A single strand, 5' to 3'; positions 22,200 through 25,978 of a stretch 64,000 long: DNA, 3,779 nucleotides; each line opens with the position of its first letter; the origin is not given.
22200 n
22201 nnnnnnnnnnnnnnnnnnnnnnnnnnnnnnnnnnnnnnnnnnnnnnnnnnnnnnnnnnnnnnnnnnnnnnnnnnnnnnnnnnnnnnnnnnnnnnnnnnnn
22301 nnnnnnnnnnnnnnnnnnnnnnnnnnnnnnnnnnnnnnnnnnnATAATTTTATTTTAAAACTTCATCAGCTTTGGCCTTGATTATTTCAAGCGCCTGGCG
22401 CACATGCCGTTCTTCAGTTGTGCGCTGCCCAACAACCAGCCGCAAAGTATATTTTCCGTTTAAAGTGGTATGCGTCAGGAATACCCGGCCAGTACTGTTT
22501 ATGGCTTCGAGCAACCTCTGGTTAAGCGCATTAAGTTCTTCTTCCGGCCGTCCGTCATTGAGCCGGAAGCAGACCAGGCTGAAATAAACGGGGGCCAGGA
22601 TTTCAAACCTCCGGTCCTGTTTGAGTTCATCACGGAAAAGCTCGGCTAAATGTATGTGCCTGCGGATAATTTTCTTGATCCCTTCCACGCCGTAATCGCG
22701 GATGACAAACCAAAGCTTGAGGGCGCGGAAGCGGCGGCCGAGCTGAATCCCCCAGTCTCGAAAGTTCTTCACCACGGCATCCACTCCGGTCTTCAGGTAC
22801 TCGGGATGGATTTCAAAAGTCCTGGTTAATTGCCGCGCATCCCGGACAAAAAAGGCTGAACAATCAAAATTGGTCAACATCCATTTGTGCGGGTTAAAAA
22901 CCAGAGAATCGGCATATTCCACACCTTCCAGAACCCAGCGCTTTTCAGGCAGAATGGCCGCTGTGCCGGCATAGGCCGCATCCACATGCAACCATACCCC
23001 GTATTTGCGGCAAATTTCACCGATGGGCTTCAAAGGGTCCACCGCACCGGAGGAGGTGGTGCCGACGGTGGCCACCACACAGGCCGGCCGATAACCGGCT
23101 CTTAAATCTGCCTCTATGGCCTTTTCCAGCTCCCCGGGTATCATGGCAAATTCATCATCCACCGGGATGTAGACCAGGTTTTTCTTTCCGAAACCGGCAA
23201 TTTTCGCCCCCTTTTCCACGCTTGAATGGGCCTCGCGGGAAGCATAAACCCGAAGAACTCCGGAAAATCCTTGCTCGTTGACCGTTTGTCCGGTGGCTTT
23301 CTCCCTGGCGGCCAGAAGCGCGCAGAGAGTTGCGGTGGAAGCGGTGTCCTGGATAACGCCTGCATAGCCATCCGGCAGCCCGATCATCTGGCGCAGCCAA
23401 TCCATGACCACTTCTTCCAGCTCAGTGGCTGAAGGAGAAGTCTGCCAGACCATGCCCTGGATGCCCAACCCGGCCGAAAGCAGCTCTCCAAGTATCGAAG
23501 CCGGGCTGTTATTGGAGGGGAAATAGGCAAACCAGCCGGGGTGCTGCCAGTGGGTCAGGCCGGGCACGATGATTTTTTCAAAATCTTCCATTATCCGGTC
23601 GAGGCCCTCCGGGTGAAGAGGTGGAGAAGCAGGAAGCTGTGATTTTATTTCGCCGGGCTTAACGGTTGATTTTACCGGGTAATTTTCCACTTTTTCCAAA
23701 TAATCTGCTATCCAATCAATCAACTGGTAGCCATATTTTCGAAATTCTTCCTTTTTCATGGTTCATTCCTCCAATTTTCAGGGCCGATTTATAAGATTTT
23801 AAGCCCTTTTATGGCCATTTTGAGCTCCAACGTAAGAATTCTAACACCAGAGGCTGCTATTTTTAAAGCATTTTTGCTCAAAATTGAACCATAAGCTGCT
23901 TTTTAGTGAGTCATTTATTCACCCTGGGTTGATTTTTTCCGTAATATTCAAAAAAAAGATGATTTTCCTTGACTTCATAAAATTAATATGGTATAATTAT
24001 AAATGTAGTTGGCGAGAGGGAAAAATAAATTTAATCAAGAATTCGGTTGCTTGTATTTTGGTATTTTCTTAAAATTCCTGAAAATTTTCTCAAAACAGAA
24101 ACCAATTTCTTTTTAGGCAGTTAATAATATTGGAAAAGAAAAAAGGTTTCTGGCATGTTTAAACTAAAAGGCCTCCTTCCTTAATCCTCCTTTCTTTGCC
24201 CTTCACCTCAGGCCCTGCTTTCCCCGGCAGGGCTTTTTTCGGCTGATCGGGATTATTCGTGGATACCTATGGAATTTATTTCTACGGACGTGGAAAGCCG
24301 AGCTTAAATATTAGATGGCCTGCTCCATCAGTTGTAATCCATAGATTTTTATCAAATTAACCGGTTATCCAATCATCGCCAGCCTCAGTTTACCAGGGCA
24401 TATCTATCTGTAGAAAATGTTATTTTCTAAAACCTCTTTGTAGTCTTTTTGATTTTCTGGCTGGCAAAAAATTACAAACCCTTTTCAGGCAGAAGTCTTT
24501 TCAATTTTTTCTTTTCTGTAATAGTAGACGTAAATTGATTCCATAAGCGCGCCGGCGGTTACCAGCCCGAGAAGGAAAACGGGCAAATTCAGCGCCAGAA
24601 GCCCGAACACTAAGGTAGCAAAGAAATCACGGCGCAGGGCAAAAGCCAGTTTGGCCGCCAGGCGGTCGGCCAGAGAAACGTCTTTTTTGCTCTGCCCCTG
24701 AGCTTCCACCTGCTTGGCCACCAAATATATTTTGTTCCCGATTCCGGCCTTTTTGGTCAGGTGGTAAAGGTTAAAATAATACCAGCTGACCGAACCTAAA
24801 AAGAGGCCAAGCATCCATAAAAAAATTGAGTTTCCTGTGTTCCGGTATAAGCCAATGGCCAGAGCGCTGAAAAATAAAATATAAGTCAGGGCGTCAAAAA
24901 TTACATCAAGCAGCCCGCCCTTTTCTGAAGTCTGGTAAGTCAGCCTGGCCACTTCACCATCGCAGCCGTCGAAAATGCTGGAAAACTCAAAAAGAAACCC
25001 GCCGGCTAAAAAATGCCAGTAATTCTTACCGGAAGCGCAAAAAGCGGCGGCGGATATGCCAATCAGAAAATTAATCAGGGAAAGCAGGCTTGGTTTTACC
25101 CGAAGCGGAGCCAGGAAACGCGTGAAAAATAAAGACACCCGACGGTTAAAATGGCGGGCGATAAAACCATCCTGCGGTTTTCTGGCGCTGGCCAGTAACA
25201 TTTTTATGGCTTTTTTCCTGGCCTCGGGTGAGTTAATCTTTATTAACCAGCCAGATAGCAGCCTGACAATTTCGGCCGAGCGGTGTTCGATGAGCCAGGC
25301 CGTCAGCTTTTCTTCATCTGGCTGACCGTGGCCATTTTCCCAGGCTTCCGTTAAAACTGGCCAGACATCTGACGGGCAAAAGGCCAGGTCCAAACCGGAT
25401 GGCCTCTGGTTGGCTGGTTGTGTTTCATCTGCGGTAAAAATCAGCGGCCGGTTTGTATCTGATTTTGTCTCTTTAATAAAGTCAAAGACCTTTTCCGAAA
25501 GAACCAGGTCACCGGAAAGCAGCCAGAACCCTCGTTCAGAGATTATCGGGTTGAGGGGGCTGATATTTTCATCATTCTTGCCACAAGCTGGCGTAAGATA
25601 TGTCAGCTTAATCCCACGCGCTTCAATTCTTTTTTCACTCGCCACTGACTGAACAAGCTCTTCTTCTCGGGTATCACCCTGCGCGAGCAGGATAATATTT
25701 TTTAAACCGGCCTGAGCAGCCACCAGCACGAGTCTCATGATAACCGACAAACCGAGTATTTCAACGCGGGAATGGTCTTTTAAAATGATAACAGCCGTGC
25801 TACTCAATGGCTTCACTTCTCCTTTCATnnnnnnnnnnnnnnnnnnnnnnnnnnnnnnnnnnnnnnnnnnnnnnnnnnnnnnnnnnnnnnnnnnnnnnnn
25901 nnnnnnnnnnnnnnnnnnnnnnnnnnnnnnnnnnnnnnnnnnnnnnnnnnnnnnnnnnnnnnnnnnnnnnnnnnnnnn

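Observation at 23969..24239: ORF-less transcription unit: consensus sigma70 promoter plus strong terminator framing a pyrimidine-rich CCUCC-containing RNA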

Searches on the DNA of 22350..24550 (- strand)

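Call 5: search_rna_families(source=window, start=23700, end=24550, threshold=evalue, max_evalue=10, show_alignments=3)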
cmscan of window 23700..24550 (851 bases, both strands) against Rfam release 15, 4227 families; matches with E-value up to 10: 12.
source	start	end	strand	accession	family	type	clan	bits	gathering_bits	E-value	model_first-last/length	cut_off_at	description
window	24112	24210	+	RF00799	mir-354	Gene; miRNA;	-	20.4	50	0.13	1-109/109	no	mir-354 microRNA precursor family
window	24187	24233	-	RF03128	L31-Coriobacteria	Cis-reg; leader;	CL00118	18.3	33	3.1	1-33/33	no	L31-Coriobacteria ribosomal protein leader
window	23871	23954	+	RF00361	snoZ119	Gene; snRNA; snoRNA; CD-box;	-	17.6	70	4.1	1-98/98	no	Small nucleolar RNA Z119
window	24476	24510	-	RF02929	algC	Cis-reg;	-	16.2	33.8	3.4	1-52/52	no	algC RNA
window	23852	23964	+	RF00190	SNORA16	Gene; snRNA; snoRNA; HACA-box;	CL00021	15.8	35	1.9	1-135/135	no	Small nucleolar RNA SNORA16B/SNORA16A family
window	24182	24248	+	RF00519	suhB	Gene; sRNA;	CL00108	15.4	41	2.4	1-77/77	no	Makes More Granules Regulator RNA (mmgR)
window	24136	24196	-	RF02687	RAGATH-8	Gene; sRNA;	-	14.9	86.7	0.19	1-276/276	no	RAGATH-8 RNA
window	24232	24299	+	RF00608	SNORD99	Gene; snRNA; snoRNA; CD-box;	CL00064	14.8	60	9.8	1-74/74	no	Small nucleolar RNA SNORD99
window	24132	24195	-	RF00489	ctRNA_p42d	Gene; antisense;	-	14.6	50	6.9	1-46/46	no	ctRNA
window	23834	23950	-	RF01769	greA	Cis-reg; leader;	-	14.2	60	9.9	1-124/124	no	Enterobacteria greA leader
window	24051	24240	-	RF02422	Bp1_738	Gene; sRNA;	-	12.8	45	5.9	1-208/208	no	Burkholderia sRNA Bp1_Cand738_SIPHT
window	23925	24018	+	RF02150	MESTIT1_3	Gene; lncRNA;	-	12.7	60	6.4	1-99/99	no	MEST intronic transcript 1, antisense RNA conserved region 3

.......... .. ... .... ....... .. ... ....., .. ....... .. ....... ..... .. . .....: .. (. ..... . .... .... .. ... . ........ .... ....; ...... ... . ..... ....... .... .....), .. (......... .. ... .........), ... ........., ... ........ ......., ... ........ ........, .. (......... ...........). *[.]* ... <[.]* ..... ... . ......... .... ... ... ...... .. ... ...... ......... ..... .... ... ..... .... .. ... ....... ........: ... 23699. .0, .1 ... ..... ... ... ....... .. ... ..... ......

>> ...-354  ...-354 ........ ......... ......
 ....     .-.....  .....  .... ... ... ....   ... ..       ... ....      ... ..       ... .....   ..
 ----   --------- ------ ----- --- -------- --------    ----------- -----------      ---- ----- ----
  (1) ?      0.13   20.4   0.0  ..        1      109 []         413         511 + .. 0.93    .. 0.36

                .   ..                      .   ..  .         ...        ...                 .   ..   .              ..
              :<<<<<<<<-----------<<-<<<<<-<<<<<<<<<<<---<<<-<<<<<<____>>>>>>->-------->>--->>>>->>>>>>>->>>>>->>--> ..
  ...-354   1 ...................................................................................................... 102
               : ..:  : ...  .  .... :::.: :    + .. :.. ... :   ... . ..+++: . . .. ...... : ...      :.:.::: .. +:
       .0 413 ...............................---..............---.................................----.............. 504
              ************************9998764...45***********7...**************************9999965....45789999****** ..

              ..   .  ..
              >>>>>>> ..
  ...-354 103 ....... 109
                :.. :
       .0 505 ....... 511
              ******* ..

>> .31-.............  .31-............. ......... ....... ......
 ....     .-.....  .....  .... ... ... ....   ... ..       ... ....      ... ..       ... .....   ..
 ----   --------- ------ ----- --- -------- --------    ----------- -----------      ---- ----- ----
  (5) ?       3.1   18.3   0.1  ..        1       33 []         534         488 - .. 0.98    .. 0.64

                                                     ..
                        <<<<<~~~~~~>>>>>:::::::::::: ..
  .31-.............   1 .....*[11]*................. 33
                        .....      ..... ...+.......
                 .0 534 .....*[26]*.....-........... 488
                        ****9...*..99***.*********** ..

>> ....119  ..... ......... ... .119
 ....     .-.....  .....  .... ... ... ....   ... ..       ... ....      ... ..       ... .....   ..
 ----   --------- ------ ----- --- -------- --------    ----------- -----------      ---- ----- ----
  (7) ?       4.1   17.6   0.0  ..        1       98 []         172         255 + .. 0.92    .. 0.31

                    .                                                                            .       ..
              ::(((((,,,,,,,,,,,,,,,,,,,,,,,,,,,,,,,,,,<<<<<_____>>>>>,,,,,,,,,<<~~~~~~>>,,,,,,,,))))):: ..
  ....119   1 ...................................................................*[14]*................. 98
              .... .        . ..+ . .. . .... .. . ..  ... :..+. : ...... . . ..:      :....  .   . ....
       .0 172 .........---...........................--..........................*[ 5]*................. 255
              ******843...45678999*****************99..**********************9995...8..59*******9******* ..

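Call 63: search_rna_families(sources=[L033, L010, L006, L045, L159, L003, L085], threshold=gathering)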
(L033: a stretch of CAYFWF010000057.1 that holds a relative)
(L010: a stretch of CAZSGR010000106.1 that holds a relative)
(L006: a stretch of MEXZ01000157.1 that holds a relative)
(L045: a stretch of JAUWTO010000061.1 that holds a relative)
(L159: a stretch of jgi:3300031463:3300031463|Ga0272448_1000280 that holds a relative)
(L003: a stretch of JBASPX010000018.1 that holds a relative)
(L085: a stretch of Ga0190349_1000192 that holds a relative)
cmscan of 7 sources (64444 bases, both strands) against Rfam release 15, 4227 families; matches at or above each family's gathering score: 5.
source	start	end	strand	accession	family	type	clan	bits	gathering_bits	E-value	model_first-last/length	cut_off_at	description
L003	1332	1505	-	RF00174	Cobalamin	Cis-reg; riboswitch;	CL00101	113.7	31.5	1e-27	1-189/189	no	Cobalamin riboswitch aptamer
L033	5038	5208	-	RF00174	Cobalamin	Cis-reg; riboswitch;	CL00101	108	31.5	4.2e-26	1-189/189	no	Cobalamin riboswitch aptamer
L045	908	1083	-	RF00174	Cobalamin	Cis-reg; riboswitch;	CL00101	104.1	31.5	5.6e-25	1-189/189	no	Cobalamin riboswitch aptamer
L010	4979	5156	-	RF00174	Cobalamin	Cis-reg; riboswitch;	CL00101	101.2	31.5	3.7e-24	1-189/189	no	Cobalamin riboswitch aptamer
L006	2389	2575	-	RF00174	Cobalamin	Cis-reg; riboswitch;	CL00101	101.2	31.5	3.7e-24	1-189/189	no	Cobalamin riboswitch aptamer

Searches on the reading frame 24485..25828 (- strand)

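Call 7: search_protein_families(library=pfam, proteins=[window:24485-25828:-])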
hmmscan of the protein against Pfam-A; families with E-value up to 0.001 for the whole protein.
window:24485-25828:- (447 aa): 1 family
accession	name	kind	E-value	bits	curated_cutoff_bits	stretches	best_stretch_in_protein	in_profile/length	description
PF01066.26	CDP-OH_P_transf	-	1e-12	49.1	22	1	246-357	4-109/152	CDP-alcohol phosphatidyltransferase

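Call 40: search_protein_families(library=ncbifam, proteins=[window:24485-25828:-])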
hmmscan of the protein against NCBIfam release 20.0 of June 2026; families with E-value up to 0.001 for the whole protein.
window:24485-25828:- (447 aa): 8 families
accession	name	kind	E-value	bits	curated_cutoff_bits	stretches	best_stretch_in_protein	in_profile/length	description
NF041135.1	IPPtranDIPPsyn_Thcocales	equivalog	4.8e-28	98.3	580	1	193-348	198-348/419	bifunctional L-myo-inositol-1-phosphate cytidylyltransferase/CDP-L-myo-inositol myo-inositolphosphotransferase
NF040950.1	archin_ph_syn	equivalog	1e-13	51.6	180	1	233-343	13-121/191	archaetidylinositol phosphate synthase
NF045883.1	PIPSynth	equivalog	3.4e-07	30.1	170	1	224-338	3-114/197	phosphatidylinositol phosphate synthase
TIGR00473.1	pssA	equivalog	1.4e-06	28.5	107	1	251-374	2-122/153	CDP-diacylglycerol--serine O-phosphatidyltransferase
TIGR04217.1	archae_ser_T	exception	6.7e-05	22.8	200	0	246-316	10-75/221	archaetidylserine synthase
NF052561.1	PIPSynBT1523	equivalog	0.00013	21.7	350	1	236-323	17-110/232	hypothetical protein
NF038087.1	arch_ser_synth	exception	0.00028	20.6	240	0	246-331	7-87/216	archaetidylserine synthase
TIGR00560.1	pgsA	equivalog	0.00095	19.7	109.1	0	266-323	26-83/183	CDP-diacylglycerol--glycerol-3-phosphate 3-phosphatidyltransferase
